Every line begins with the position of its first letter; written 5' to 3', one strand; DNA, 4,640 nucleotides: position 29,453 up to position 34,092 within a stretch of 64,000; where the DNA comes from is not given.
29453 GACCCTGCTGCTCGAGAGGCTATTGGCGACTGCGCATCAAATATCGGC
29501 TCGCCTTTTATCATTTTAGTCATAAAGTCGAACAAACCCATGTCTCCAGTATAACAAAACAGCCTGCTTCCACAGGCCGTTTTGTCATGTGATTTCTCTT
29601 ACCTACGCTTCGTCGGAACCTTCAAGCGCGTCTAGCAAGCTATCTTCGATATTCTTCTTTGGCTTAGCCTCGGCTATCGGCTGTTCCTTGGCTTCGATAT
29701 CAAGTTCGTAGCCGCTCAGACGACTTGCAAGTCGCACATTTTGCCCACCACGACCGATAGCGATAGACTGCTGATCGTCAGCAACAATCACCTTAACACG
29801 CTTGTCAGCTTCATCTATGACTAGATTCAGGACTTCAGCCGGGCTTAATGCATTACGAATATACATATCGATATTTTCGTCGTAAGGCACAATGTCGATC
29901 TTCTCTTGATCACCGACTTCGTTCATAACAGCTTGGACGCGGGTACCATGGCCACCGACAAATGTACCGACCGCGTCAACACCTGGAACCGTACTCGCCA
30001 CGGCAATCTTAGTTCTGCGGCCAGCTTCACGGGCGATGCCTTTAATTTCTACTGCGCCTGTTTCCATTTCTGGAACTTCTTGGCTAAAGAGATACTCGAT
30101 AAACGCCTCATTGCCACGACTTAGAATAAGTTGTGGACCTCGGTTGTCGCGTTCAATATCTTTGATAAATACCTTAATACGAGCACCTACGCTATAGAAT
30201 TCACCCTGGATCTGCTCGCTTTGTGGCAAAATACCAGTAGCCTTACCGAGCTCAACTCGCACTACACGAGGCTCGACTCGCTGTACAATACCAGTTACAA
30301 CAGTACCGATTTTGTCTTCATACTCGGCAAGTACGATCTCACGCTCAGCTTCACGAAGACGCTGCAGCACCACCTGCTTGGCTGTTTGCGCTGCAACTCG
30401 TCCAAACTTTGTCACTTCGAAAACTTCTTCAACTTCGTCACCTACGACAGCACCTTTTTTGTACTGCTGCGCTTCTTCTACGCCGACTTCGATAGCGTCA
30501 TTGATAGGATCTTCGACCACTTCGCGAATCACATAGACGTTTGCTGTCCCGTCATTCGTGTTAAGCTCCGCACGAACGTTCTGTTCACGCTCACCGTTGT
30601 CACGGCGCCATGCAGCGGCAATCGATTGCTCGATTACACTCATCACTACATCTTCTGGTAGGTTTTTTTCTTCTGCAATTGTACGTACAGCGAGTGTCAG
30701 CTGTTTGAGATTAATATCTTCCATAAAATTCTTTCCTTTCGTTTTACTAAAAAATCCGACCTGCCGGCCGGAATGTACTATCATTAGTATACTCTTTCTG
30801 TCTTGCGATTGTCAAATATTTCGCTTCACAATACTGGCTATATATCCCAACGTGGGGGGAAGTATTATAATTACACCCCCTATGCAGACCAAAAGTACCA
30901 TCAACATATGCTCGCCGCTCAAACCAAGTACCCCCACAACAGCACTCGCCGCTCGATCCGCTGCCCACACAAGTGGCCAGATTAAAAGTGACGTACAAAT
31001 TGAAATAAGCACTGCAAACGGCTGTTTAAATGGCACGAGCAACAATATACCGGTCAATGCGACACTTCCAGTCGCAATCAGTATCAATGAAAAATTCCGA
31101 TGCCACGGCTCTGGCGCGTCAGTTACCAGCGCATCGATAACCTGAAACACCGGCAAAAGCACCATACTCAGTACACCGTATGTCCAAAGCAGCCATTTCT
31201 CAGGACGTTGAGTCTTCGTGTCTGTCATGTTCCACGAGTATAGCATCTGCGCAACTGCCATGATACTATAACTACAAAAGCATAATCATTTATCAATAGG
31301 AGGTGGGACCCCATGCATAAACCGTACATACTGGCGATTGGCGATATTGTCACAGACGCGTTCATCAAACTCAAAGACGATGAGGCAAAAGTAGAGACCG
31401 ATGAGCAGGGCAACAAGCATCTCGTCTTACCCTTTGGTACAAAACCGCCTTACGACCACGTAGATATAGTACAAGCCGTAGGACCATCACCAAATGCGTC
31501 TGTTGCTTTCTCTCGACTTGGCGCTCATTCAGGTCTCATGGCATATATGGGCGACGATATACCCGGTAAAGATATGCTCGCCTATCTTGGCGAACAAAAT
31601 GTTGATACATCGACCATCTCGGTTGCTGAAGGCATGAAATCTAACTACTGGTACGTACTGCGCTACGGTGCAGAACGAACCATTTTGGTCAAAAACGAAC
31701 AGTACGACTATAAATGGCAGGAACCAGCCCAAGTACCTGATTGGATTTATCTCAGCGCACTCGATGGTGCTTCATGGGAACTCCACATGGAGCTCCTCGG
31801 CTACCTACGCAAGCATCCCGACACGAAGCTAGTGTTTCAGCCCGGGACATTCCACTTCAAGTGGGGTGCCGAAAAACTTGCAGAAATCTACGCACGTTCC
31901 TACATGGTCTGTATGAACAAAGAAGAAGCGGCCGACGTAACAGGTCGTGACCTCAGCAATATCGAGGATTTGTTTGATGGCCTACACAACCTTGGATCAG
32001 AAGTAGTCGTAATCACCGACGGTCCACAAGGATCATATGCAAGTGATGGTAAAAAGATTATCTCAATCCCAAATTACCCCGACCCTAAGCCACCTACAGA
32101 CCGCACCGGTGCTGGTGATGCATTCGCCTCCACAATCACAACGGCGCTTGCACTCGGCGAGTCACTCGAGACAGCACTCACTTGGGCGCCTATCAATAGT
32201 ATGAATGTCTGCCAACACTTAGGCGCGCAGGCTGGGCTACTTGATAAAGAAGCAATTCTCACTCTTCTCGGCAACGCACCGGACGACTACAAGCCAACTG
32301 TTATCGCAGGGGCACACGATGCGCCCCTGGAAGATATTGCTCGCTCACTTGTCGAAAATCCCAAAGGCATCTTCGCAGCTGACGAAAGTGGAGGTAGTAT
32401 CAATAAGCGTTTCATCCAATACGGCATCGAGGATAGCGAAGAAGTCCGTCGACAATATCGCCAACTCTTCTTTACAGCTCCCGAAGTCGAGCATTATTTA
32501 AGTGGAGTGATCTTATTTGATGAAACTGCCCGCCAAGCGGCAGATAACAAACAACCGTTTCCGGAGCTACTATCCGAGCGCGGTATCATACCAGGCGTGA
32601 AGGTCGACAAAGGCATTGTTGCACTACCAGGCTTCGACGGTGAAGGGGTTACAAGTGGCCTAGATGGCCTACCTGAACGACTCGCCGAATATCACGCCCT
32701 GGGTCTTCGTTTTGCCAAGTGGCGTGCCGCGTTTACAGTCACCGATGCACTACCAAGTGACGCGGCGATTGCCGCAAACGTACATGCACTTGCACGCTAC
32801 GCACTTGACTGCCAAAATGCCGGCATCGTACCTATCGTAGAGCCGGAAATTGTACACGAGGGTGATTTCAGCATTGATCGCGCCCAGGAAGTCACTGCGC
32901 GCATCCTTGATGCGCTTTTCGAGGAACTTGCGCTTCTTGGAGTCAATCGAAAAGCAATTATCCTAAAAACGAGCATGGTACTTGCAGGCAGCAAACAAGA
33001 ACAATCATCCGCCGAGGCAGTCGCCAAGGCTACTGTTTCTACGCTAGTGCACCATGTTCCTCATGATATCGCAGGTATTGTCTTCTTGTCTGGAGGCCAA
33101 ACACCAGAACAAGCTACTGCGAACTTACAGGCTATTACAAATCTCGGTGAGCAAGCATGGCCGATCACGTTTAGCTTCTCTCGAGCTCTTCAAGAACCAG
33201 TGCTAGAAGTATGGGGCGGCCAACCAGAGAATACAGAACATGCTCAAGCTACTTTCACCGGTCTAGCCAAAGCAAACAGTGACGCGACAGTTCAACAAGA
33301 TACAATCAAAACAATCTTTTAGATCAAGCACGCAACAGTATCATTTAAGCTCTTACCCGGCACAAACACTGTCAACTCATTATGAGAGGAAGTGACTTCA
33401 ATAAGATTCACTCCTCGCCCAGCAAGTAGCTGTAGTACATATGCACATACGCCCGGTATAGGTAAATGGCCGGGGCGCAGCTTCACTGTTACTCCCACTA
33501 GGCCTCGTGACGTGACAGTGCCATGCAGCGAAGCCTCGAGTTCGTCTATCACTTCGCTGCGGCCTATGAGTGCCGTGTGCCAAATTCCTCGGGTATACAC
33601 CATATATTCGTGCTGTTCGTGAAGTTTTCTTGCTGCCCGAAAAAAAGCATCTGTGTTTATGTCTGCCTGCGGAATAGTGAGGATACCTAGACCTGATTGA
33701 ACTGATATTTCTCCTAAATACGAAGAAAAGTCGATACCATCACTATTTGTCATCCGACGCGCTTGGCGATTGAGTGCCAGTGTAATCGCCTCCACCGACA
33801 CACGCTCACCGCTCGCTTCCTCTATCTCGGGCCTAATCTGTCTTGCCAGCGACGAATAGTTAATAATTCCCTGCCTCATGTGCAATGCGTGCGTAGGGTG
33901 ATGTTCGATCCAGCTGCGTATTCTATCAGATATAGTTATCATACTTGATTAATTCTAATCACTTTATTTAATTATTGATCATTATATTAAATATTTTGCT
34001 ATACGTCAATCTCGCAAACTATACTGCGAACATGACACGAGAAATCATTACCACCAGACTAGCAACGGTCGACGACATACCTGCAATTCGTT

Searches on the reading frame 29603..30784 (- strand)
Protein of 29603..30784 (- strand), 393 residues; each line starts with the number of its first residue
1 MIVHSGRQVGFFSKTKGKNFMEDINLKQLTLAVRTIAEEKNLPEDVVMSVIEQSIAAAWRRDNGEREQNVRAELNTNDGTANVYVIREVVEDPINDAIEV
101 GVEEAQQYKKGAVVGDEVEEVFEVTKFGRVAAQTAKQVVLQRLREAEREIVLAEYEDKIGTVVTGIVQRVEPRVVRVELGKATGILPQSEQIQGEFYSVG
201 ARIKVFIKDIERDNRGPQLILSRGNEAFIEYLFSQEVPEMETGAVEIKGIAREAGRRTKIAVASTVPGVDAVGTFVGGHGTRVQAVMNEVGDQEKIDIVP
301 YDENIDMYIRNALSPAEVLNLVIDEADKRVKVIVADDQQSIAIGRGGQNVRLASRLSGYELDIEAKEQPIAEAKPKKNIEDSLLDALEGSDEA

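Call 35: search_protein_families(library=pfam, proteins=[window:29603-30784:-], max_evalue=0.001)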
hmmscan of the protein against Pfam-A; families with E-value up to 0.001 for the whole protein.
window:29603-30784:- (393 aa): 5 families
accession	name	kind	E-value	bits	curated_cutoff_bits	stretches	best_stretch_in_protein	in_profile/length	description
PF08529.16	NusA_N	-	1.2e-30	106.6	23.8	1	29-149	2-119/119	NusA N-terminal domain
PF13184.12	KH_5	-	1.5e-21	76.7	27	1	254-320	1-66/69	NusA-like KH domain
PF00575.29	S1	-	4.7e-09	37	22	1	157-219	2-71/74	S1 RNA binding domain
PF23095.1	KH_NusA_C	-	5.2e-07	30.1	34.2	1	335-363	6-34/59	Transcription termination/antitermination protein NusA, KH domain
PF07650.23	KH_2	-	6.6e-06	26.3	22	1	305-361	2-58/78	KH domain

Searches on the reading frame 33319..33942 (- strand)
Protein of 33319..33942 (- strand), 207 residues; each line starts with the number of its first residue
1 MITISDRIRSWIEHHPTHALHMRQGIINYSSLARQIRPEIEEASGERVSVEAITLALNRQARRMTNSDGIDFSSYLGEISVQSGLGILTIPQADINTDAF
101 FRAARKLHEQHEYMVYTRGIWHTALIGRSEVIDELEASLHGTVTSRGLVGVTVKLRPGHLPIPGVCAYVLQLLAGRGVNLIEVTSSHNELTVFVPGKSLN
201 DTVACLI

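Call 35: search_protein_families(library=pfam, proteins=[window:33319-33942:-], max_evalue=0.001)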
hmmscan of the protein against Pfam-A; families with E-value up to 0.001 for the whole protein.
window:33319-33942:- (207 aa): 1 family
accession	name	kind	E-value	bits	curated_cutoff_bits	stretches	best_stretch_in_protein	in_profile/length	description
PF13840.12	ACT_7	-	0.00023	21.4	27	1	161-206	19-63/65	ACT domain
